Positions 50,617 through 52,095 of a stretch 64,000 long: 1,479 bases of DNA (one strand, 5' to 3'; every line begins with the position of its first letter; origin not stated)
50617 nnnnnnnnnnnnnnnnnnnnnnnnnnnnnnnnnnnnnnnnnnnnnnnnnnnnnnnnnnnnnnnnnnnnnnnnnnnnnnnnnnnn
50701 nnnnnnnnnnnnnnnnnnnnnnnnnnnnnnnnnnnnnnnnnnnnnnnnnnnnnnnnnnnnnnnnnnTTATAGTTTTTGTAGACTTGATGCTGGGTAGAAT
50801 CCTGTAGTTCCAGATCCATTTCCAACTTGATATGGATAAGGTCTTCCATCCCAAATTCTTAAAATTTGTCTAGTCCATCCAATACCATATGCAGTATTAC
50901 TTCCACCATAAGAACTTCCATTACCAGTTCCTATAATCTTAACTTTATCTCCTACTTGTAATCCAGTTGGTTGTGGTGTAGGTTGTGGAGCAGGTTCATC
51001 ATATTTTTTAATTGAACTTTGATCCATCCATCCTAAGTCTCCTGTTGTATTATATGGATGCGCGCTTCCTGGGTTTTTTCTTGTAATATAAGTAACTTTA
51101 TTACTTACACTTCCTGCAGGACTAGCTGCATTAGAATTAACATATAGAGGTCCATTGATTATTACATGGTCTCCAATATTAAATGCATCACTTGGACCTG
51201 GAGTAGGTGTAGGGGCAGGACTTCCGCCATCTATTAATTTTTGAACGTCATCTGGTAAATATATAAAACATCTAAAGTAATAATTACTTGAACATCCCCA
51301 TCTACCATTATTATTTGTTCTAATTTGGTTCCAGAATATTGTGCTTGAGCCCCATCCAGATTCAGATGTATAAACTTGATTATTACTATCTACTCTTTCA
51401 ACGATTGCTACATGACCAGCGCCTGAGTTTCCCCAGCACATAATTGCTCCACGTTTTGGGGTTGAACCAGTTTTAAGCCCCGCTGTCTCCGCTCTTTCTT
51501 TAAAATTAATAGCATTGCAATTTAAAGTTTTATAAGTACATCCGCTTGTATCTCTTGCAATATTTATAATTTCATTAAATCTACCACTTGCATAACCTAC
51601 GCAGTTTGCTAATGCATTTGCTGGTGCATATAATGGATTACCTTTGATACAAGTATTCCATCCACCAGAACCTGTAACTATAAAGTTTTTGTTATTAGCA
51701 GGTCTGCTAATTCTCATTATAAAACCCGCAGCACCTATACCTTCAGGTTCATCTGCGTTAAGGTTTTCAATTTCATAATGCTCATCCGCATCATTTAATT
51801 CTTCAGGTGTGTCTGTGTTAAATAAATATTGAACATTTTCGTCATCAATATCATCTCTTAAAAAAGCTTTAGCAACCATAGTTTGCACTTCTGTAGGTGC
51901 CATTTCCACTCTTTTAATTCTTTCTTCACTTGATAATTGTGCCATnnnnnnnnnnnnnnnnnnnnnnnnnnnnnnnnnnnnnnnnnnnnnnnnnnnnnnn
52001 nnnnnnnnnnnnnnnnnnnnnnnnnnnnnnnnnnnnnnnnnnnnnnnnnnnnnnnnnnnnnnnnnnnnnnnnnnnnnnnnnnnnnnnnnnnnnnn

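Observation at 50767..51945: CHAP + 2xSH3b endolysin argues against a wall-less (Mollicute) host despite code-4-like TGA use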

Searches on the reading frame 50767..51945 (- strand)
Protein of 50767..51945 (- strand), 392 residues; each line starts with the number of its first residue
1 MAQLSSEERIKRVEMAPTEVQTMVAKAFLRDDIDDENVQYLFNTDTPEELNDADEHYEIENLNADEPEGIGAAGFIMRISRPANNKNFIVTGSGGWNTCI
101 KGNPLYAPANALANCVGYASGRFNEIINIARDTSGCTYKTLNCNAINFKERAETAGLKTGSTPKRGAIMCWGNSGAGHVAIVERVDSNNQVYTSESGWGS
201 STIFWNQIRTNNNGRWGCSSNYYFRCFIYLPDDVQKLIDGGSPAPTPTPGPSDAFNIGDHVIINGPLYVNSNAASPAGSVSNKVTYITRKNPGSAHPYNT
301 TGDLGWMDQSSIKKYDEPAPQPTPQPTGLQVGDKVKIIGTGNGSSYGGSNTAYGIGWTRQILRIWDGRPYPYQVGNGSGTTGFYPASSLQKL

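Call 4: search_protein_families(library=pfam, proteins=[window:50767-51945:-], max_evalue=1)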
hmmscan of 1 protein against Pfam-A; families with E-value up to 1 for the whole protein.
window:50767-51945:- (392 aa): 1 family
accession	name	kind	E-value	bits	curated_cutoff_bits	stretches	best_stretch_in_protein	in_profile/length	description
PF05257.22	CHAP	-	6.1e-14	52.7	26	1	113-196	9-80/81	CHAP domain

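Call 5: search_protein_families(library=phrogs, proteins=[window:50767-51945:-], max_evalue=0.01)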
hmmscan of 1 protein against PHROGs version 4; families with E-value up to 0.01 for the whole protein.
window:50767-51945:- (392 aa): 2 families
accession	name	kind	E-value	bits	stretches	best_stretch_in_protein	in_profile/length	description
phrog_28649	-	unknown function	3.6e-07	30.6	1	148-198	324-374/398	-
phrog_8781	-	lysis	3.5e-05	24.8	1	146-200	61-118/178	endolysin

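Call 6: search_solved_structures(query=window:50767-51945:-, max_evalue=1, show_alignments=3)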
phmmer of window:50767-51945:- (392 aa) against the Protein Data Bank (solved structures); distinct sequences matched with E-value up to 1: 7.
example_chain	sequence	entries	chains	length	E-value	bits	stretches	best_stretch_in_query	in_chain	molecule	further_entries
9r6w_AAA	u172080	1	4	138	5.1e-10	42.1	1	147-205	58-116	Peptidoglycan hydrolase PcsB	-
9r7g_A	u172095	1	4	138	7.2e-10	41.7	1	147-205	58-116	Peptidoglycan hydrolase PcsB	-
4cgk_A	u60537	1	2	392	3.5e-09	39.4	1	148-204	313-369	SECRETED 45 KDA PROTEIN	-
2lrj_A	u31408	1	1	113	0.0003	23.1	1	143-201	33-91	Staphyloxanthin biosynthesis protein, putative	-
2k3a_A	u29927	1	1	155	0.0027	20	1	143-212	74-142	CHAP domain protein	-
9eum_A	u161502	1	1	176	0.023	16.9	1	151-201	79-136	Peptidase C51 domain-containing protein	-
5t1q_A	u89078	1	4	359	0.35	13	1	144-197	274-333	N-acetylmuramoyl-L-alanine amidase domain-containing protein SAOUHSC_02979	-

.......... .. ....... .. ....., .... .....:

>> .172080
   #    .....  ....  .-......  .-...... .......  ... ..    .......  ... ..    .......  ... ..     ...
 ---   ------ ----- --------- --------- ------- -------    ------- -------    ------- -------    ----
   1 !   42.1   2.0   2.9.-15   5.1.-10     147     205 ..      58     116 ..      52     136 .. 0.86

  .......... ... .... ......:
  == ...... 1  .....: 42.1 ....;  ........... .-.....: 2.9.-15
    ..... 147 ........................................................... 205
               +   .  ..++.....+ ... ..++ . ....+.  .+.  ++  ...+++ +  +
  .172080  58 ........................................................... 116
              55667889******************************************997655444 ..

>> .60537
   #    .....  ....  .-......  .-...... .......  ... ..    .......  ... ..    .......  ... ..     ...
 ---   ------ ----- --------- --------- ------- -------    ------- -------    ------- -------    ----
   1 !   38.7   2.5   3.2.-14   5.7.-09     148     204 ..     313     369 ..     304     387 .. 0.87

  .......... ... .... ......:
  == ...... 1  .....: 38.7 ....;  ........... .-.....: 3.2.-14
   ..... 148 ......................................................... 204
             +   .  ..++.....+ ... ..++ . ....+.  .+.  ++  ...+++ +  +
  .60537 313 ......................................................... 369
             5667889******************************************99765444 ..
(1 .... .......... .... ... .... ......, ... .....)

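Call 11: find_homologous_proteins(query=window:50767-51945:-, max_evalue=0.001)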
Query window:50767-51945:- (392 aa): 4600 proteins with E <= 0.001 among 8000 candidates; the best 120 are listed.
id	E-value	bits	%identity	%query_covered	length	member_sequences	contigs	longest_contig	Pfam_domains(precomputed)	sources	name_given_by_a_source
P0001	1.4e-270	915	100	100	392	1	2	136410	PF05257.23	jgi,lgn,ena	-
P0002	2.7e-260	881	96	100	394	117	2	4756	PF05257.23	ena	-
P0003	1.2e-259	879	96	100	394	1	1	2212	PF05257.23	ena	-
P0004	3.0e-259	878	96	100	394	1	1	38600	PF05257.23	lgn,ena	-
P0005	4.9e-259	877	96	100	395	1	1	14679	PF05257.23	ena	-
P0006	1.0e-258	876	95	100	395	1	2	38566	PF05257.23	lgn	-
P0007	1.5e-258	876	95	100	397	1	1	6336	PF05257.23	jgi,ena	-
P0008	4.9e-258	874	96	100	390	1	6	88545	PF05257.23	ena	-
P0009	2.2e-257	872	96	100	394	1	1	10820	PF05257.23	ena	-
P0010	1.7e-256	869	94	100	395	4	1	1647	PF05257.23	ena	-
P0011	1.7e-254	862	94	100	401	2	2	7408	PF05257.23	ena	-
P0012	1.9e-254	862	95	100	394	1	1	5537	PF05257.23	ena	-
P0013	4.5e-253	857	93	100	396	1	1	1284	PF05257.23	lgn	-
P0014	7.4e-253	857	94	100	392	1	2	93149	PF05257.23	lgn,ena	-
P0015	1.9e-251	852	93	100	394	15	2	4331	PF05257.23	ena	-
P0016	7.2e-251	850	93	100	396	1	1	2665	PF05257.23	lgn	-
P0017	6.8e-250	847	93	100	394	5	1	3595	PF05257.23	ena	-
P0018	1.8e-243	826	90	100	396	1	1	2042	PF05257.23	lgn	-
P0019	2.0e-242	822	90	100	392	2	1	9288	PF05257.23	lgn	-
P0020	2.7e-241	819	90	100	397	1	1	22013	PF05257.23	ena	-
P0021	1.5e-240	816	89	100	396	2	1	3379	PF05257.23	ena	-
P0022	2.7e-237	806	88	100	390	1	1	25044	PF05257.23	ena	-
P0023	9.6e-237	804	88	100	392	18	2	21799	PF05257.23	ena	-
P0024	2.4e-235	799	88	100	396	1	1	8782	PF05257.23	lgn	-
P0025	5.8e-230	781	85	100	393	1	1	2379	PF05257.23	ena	-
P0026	2.8e-223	759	83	100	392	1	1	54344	PF05257.23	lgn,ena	-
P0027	1.2e-222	757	82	100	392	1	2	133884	PF05257.23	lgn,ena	-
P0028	1.3e-222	757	83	100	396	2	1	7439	PF05257.23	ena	-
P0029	3.3e-222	756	82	100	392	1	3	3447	PF05257.23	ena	-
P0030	3.9e-222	756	82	100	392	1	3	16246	PF05257.23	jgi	-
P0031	4.6e-222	755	82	100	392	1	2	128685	PF05257.23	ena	-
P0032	7.0e-222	755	84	100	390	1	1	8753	PF05257.23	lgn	-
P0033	1.0e-221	754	82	100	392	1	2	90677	PF05257.23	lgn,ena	-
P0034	7.4e-221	751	84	100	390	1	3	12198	PF05257.23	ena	-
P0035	8.0e-221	751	84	100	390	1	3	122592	PF05257.23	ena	-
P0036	8.4e-221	751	84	100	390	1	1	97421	PF05257.23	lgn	-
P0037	9.3e-221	751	84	100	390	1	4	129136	PF05257.23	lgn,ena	-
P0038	1.6e-220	750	82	100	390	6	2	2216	PF05257.23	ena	-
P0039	3.4e-220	749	83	100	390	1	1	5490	PF05257.23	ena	-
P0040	1.1e-219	748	83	100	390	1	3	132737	PF05257.23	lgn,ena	-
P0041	1.4e-219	747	83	100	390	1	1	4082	PF05257.23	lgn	-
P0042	7.2e-219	745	82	100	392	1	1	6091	PF05257.23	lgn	-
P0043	1.2e-218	744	83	100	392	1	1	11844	PF05257.23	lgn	-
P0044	2.2e-217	740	81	100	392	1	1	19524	PF05257.23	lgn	-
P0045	1.6e-216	737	82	100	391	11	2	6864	PF05257.23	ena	-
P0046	2.2e-216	737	81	100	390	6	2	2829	PF05257.23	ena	-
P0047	3.6e-216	736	80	99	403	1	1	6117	PF05257.23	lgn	-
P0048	6.9e-216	735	80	100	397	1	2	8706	PF05257.23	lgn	-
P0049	9.0e-216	735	81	100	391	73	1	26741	PF05257.23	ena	-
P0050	1.1e-214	731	81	100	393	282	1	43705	PF05257.23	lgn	-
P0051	4.2e-214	729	81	100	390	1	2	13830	PF05257.23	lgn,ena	-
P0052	5.1e-214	729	80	100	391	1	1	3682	PF05257.23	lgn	-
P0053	5.5e-214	729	80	100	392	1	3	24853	PF05257.23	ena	-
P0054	6.6e-214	729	81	100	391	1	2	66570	PF05257.23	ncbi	-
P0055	8.7e-214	728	80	100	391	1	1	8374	PF05257.23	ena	-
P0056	1.3e-213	727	80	100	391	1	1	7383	PF05257.23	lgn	-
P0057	2.7e-213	727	80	100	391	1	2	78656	PF05257.23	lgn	-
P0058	1.1e-212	725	79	100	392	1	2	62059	PF05257.23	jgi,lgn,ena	-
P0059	1.1e-212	724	80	100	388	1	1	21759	PF05257.23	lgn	-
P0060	1.5e-212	724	80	100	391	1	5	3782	PF05257.23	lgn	-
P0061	3.3e-212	723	80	100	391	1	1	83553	PF05257.23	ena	-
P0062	7.1e-212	722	80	100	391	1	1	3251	PF05257.23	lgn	-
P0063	3.0e-211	720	80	100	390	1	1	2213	PF05257.23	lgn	-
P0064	3.3e-211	720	80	100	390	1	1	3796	PF05257.23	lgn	-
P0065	8.2e-211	718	80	100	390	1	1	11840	PF05257.23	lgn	-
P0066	1.7e-210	717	79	100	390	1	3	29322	PF05257.23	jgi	jgi:surface antigen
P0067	2.4e-210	717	80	100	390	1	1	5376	PF05257.23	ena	-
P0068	3.4e-210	716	80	100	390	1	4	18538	PF05257.23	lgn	-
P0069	3.4e-210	716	80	100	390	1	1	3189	PF05257.23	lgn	-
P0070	3.7e-210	716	80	100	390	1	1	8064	PF05257.23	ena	-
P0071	4.5e-210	716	80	100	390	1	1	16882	PF05257.23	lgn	-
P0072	5.1e-210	716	80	100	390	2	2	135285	PF05257.23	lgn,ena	-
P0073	6.1e-210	715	79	100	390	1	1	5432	PF05257.23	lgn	-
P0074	7.4e-210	715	79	100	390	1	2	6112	PF05257.23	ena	-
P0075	1.0e-209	715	80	100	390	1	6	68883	PF05257.23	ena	-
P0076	1.1e-209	715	80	100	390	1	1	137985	PF05257.23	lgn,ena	-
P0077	1.2e-209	714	79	100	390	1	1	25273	PF05257.23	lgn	-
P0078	1.7e-209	714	79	100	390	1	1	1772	PF05257.23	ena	-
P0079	2.1e-209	714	79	100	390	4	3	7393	PF05257.23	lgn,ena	-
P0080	2.5e-209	713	79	100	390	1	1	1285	PF05257.23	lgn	-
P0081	2.7e-209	713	79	100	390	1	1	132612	PF05257.23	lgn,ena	-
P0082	2.8e-209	713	79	100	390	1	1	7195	PF05257.23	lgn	-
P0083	2.9e-209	713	79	100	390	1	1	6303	PF05257.23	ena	-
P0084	3.9e-209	713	79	100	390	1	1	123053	PF05257.23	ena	-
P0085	4.9e-209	712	79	100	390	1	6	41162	PF05257.23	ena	-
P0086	6.6e-209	712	79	100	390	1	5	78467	PF05257.23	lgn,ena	-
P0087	6.8e-209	712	79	100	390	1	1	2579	PF05257.23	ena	-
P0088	8.9e-209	712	79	100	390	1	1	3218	PF05257.23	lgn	-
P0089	1.5e-208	711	79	100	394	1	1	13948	PF05257.23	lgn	-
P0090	1.5e-208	711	79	100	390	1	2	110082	PF05257.23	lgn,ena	-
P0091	1.9e-208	711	79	100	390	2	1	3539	PF05257.23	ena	-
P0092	3.3e-208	710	79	100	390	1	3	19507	PF05257.23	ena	-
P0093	5.3e-208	709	78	100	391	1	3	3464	PF05257.23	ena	-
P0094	7.4e-208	709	79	100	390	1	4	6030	PF05257.23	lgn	-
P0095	9.0e-208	708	79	100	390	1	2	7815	PF05257.23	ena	-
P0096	9.6e-208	708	78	100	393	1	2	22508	PF05257.23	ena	-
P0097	2.1e-207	707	77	100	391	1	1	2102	PF05257.23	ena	-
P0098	2.9e-207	707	79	100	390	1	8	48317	PF05257.23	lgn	-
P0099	3.6e-207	706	79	100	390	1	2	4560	PF05257.23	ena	-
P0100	3.6e-207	706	79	100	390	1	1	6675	PF05257.23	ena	-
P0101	3.8e-207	706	79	100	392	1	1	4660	PF05257.23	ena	-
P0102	4.5e-207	706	78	100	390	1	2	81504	PF05257.23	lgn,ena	-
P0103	6.1e-207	706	78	100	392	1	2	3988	PF05257.23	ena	-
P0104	6.8e-207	705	77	100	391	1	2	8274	PF05257.23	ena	-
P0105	7.1e-207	705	78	100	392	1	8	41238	PF05257.23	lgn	-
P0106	7.3e-207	705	77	100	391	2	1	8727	PF05257.23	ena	-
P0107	9.4e-207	705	78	100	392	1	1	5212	PF05257.23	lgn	-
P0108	9.7e-207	705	78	100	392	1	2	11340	PF05257.23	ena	-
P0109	1.0e-206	705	78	100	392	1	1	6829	PF05257.23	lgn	-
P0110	1.0e-206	705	77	100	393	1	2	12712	PF05257.23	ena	-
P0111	1.1e-206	705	78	100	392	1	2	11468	PF05257.23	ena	-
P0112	1.3e-206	705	78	100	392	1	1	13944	PF05257.23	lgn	-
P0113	1.3e-206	704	77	100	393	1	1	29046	PF05257.23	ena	-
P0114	1.3e-206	704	78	100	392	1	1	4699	PF05257.23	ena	-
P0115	1.4e-206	704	78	100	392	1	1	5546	PF05257.23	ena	-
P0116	1.4e-206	704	78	100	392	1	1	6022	PF05257.23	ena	-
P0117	1.5e-206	704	78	100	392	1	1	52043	PF05257.23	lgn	-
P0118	1.6e-206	704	78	100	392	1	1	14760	PF05257.23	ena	-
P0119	1.6e-206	704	78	100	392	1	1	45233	PF05257.23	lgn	-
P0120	1.6e-206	704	78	100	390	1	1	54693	PF05257.23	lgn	-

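Call 12: search_dna_similar(query=window:50767-51945:-, collection=phages, mode=protein, max_rows=25)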
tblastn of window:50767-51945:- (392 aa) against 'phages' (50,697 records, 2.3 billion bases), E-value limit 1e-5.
Records with a match: 2; places in all: 2; records where one place covers at least 80% of the query: 0.
Best place of each record, by identity: <60% 2.
By first word of the organism name: Bacteriophage 2.
By host as written in the record: - 2.
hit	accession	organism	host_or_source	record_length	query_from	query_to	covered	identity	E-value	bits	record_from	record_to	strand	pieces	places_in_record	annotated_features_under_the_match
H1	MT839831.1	Bacteriophage sp.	human fecal samples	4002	115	235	31%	39.1%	1e-11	72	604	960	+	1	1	record has no annotation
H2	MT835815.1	Bacteriophage sp.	human fecal samples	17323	115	232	30%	36.7%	7e-7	57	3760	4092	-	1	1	record has no annotation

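Call 13: find_encoding_contigs(protein=P0001, flank=3000, max_places=4)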
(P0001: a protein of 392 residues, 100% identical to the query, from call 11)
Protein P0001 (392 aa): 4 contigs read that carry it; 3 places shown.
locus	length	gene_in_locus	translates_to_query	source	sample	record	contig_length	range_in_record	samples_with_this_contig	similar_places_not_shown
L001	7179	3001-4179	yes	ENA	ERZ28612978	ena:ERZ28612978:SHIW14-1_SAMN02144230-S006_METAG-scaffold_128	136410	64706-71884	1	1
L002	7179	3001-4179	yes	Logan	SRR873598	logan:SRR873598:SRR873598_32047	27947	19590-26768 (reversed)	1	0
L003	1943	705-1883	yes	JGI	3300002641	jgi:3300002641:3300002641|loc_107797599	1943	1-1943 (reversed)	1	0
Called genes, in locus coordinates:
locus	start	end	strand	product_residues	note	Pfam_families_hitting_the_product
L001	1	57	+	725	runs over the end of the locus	PF00246:Peptidase_M14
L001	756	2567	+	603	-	PF12708:Pect-lyase_RHGA_epim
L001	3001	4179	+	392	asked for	PF05257:CHAP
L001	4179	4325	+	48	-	-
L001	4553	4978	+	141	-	-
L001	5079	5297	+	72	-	-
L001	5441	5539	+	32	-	-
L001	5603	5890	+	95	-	-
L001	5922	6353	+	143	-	-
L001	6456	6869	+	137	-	-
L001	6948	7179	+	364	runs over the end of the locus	-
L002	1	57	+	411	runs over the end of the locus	?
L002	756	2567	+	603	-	PF12708:Pect-lyase_RHGA_epim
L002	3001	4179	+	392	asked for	PF05257:CHAP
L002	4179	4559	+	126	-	PF01541:GIY-YIG (weak)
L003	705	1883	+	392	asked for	PF05257:CHAP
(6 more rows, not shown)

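Call 20: list_cluster_members(proteins=[P0054, P0066, P0001])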
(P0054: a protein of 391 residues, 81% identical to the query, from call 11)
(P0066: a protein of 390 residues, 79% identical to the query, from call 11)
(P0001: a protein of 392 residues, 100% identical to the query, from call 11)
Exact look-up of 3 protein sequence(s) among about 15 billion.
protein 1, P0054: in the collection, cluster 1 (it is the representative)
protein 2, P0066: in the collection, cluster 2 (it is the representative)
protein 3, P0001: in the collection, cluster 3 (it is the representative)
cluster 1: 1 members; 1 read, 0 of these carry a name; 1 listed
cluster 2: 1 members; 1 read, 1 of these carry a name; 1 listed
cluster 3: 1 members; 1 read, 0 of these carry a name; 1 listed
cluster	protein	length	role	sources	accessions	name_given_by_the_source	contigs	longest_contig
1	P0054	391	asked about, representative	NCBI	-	-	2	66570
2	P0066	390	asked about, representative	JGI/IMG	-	surface antigen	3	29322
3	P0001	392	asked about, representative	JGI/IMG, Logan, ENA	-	-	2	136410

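Call 21: find_encoding_contigs(protein=P0054, flank=10000, max_places=4)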
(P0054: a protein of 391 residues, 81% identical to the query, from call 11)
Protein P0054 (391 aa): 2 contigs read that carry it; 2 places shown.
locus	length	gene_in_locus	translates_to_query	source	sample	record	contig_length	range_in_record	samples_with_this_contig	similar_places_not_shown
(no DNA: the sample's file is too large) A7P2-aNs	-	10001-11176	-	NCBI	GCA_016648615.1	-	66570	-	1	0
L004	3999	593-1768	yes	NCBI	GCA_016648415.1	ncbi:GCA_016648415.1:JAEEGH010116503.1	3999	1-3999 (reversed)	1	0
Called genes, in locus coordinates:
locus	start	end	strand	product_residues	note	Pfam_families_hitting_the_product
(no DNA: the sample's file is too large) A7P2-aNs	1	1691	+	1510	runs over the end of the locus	-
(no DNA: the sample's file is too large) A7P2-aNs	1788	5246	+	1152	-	-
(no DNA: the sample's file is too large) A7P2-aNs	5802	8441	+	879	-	-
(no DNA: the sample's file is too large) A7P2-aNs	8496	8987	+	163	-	-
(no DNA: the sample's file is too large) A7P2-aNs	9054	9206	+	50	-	-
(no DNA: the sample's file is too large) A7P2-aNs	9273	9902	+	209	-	-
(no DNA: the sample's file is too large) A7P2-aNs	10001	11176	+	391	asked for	PF05257:CHAP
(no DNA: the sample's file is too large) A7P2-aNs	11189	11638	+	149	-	-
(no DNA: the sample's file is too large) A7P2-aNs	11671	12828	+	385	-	PF01183:Glyco_hydro_25, PF08230:CW_7, PF01476:LysM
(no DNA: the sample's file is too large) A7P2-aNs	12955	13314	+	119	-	-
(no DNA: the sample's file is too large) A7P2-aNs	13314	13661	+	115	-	-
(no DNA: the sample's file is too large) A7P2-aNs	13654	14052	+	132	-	-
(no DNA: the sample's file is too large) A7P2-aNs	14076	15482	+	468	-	-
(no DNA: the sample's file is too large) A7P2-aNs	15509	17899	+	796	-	PF03406:Phage_fiber_2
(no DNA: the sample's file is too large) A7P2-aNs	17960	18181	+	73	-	-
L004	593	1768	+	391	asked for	PF05257:CHAP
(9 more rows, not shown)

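Call 22: find_encoding_contigs(protein=P0076, flank=10000, max_places=3)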
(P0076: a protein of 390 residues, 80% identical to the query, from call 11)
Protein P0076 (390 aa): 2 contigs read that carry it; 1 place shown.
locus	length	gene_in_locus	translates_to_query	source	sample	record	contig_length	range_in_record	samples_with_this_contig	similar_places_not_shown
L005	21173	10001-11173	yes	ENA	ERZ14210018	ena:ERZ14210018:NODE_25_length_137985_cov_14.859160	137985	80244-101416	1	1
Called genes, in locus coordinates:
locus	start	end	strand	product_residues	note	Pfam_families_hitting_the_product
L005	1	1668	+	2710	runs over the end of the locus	PF10145:PhageMin_Tail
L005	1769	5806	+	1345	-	-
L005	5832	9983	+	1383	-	-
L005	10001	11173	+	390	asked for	PF05257:CHAP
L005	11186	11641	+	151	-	PF05105:Phage_holin_4_1 (faint)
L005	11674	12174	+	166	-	PF24243:Phage_tail_C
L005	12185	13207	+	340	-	-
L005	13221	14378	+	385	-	PF01183:Glyco_hydro_25, PF08230:CW_7, PF01476:LysM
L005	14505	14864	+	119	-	-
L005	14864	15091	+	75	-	-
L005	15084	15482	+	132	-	-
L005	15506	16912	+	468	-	-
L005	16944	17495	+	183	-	PF22337:Phage_fiber_rpt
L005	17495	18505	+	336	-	-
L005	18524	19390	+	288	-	-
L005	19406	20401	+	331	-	PF21939:Gp10_C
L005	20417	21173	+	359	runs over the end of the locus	-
